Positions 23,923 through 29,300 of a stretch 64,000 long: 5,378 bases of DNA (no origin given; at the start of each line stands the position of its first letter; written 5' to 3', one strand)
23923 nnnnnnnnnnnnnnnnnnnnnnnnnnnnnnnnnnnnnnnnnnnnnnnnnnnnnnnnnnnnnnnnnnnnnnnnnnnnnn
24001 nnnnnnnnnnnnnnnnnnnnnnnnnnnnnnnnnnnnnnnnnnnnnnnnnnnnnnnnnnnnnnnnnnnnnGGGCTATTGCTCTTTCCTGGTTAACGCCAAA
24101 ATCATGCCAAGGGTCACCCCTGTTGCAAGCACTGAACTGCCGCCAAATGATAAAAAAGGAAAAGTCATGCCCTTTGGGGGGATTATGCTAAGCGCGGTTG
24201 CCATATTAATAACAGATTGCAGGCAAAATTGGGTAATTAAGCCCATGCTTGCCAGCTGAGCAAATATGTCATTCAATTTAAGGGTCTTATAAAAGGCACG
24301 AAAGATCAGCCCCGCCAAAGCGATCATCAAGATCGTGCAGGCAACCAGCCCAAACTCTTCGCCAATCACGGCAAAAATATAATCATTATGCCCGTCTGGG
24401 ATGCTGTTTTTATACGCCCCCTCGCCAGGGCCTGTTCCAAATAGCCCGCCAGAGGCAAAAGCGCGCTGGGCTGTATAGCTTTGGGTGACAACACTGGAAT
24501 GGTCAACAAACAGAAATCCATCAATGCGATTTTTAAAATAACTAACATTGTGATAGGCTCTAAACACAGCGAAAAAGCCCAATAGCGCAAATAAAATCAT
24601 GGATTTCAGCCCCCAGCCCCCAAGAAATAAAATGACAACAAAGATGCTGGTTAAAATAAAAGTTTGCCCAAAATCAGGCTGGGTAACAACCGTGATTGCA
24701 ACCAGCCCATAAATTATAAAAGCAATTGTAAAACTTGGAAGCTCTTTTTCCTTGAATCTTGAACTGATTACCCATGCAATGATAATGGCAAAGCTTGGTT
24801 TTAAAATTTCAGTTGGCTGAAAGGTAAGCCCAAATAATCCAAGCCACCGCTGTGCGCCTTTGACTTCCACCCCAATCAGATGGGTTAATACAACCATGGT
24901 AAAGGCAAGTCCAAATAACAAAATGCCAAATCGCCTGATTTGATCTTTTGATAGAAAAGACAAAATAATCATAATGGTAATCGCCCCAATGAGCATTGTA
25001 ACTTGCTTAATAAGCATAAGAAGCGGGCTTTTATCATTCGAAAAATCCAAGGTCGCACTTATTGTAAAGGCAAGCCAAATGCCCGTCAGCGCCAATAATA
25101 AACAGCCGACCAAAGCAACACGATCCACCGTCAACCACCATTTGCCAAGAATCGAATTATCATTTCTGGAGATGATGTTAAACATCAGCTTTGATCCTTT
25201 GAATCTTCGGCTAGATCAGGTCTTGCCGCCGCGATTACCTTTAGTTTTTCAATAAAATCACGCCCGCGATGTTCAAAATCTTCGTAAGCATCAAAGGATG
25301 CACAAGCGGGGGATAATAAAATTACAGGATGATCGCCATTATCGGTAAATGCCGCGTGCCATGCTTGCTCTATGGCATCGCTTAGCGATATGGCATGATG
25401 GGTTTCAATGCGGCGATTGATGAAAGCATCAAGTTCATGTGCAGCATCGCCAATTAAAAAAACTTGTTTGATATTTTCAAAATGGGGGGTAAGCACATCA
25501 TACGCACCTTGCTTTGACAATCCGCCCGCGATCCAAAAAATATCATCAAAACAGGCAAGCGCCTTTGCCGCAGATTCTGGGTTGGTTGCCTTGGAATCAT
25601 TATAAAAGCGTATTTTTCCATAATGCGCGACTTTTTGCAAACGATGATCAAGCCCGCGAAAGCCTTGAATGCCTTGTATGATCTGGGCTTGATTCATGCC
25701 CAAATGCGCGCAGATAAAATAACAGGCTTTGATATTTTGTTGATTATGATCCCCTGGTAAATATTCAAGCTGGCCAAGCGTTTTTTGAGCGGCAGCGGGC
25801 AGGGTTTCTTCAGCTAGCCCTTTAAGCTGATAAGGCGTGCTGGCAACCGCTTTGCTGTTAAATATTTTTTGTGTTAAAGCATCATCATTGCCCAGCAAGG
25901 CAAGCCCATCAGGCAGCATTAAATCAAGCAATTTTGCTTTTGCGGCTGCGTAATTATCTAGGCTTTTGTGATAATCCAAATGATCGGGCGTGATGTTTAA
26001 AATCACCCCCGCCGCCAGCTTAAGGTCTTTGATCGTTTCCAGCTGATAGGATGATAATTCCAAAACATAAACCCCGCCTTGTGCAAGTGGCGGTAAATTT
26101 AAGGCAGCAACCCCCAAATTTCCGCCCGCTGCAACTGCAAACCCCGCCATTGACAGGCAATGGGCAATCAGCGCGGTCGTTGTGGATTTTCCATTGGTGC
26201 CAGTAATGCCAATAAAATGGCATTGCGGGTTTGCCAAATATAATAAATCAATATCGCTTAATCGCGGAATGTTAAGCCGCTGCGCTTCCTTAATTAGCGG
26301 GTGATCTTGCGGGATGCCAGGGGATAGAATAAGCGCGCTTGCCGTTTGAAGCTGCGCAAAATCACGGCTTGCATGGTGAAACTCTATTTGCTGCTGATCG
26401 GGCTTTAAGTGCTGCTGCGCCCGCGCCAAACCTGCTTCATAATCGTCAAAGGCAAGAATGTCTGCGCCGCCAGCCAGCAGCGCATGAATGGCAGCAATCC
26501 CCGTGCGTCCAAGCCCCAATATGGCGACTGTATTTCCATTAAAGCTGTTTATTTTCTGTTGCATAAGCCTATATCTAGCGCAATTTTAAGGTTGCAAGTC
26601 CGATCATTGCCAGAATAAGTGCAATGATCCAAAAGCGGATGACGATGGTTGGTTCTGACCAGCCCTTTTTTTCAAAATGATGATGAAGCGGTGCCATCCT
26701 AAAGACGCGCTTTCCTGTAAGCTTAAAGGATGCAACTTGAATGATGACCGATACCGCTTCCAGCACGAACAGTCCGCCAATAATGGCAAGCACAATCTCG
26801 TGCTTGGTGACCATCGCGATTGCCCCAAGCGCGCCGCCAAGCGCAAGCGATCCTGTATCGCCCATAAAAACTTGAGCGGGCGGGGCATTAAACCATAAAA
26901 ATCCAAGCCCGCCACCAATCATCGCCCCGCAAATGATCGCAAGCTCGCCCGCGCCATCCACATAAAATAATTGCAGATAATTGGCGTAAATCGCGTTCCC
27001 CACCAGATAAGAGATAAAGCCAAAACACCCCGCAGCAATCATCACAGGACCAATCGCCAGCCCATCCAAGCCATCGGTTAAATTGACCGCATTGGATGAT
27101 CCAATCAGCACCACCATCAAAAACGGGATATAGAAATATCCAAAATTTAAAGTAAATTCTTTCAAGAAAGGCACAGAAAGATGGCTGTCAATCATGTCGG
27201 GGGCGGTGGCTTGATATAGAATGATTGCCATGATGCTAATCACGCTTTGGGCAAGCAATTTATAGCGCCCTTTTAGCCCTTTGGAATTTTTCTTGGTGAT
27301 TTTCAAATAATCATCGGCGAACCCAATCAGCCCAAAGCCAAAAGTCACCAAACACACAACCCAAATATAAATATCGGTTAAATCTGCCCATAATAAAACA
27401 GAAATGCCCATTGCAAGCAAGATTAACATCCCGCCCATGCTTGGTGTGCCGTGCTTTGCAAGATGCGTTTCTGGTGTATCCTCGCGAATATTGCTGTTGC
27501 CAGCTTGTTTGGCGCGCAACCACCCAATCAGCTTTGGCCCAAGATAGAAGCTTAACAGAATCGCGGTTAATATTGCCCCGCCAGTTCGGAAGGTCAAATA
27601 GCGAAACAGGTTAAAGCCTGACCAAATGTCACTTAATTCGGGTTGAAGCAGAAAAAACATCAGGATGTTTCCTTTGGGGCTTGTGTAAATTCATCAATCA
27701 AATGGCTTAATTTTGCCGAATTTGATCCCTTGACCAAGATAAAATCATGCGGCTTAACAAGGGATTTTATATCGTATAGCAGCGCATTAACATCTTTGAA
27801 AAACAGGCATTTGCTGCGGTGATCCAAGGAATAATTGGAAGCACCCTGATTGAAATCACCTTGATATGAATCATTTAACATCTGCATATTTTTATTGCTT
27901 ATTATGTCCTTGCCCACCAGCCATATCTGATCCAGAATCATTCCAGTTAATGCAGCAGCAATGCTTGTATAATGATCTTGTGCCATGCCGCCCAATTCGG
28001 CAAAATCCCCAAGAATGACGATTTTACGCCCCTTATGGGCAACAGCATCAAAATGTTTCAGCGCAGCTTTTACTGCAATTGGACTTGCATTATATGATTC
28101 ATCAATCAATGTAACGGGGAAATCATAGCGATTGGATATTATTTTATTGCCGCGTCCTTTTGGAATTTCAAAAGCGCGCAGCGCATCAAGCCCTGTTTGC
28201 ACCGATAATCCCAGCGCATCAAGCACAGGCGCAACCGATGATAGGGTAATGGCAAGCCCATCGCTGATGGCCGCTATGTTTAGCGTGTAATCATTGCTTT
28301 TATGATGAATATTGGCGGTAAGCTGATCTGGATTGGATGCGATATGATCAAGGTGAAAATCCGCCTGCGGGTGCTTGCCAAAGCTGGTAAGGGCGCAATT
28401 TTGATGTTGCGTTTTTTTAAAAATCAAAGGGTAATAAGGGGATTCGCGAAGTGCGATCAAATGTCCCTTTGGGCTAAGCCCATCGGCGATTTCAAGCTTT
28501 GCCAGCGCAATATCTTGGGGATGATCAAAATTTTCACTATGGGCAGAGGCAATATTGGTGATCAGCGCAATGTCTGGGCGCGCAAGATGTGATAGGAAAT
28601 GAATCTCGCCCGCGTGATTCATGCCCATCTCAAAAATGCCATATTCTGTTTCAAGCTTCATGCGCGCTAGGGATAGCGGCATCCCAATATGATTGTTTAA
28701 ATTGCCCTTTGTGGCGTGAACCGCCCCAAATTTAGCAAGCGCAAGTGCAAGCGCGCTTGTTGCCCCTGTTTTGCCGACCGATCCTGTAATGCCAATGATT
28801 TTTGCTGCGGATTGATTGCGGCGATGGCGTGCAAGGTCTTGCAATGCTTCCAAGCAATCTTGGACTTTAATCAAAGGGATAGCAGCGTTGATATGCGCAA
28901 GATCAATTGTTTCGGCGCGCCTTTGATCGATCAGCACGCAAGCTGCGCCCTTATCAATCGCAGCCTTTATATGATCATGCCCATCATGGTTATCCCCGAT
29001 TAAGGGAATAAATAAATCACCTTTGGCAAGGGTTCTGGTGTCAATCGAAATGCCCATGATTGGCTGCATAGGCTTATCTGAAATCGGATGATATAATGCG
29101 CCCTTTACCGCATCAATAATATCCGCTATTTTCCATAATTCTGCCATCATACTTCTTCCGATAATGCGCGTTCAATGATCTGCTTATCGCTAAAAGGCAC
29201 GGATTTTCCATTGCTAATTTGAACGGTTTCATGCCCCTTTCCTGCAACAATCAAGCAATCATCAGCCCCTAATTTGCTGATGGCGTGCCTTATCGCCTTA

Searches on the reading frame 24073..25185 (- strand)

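Call 71: search_protein_families(library=pfam, proteins=[window:24073-25185:-], max_evalue=0.00001)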
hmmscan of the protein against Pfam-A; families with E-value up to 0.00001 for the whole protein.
window:24073-25185:- (370 aa): 1 family
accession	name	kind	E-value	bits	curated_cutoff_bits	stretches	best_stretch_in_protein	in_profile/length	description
PF01098.24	FTSW_RODA_SPOVE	-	4e-64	217.3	26.4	1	28-369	8-354/356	Cell cycle protein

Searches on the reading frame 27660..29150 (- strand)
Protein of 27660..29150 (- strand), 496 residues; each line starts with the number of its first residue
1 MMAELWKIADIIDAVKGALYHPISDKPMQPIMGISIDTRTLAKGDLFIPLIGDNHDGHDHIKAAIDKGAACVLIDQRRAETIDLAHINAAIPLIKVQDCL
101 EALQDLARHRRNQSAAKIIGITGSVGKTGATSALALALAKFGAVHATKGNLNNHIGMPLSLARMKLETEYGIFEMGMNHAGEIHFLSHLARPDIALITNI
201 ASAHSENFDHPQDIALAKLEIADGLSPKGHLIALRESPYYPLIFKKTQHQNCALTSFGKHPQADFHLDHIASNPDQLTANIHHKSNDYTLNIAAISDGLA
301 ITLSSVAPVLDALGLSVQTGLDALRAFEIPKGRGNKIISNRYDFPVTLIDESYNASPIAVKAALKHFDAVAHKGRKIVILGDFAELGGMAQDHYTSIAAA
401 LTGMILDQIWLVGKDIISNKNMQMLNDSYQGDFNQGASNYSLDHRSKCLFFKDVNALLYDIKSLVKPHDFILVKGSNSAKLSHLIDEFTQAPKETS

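Call 71: search_protein_families(library=pfam, proteins=[window:27660-29150:-], max_evalue=0.00001)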
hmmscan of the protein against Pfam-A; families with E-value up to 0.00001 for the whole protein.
window:27660-29150:- (496 aa): 3 families
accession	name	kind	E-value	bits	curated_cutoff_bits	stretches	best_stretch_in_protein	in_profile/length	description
PF08245.18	Mur_ligase_M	-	3.7e-36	125.4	24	1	121-293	1-183/200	Mur ligase middle domain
PF02875.26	Mur_ligase_C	-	9e-14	52.8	28.4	1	345-476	11-126/127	Mur ligase, glutamate ligase domain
PF01225.30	Mur_ligase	-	4.6e-10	40.2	21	1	31-110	2-94/95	Mur ligase family, catalytic domain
